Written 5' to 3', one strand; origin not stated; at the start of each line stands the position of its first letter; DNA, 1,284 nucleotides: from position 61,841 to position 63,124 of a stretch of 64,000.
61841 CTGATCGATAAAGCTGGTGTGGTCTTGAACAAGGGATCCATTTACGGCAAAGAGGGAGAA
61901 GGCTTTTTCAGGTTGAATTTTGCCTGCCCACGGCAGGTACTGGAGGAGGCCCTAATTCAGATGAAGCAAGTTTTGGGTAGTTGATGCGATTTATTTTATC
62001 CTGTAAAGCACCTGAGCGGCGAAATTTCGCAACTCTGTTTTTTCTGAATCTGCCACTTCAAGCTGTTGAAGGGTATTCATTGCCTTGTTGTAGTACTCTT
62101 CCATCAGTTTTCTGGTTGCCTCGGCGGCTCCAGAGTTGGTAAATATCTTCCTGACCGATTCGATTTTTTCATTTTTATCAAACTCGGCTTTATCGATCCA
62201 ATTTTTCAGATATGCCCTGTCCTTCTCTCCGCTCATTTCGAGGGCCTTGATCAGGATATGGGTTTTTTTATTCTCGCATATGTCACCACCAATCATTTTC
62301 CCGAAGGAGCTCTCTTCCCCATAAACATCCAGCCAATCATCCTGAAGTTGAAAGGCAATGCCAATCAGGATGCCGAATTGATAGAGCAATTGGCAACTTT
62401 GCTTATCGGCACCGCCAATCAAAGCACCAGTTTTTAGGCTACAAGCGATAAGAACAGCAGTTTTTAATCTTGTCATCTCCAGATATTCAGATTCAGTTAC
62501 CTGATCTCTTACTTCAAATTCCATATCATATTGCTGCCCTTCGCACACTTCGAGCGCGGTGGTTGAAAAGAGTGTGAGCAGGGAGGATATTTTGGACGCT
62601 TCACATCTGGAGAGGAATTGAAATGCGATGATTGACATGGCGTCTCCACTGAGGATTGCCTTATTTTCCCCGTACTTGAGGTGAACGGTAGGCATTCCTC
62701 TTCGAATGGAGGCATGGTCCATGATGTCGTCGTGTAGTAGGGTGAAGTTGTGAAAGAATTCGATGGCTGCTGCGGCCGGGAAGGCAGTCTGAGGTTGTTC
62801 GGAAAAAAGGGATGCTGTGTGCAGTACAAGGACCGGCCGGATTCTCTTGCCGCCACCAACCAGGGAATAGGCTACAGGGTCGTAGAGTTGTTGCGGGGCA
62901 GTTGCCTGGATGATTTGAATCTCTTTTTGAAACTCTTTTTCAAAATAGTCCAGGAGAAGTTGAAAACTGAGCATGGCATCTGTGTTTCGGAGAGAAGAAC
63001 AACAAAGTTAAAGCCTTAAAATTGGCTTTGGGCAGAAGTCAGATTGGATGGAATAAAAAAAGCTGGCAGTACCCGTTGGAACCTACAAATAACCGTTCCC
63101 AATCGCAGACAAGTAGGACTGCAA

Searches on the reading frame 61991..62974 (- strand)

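Call 84: search_protein_families(library=pfam, proteins=[window:61991-62974:-], max_evalue=0.001)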
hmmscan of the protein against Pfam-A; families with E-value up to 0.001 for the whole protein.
window:61991-62974:- (327 aa): 1 family
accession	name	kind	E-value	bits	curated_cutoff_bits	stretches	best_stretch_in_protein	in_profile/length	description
PF00348.22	polyprenyl_synt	-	1.1e-75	254.6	27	1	28-276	2-249/251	Polyprenyl synthetase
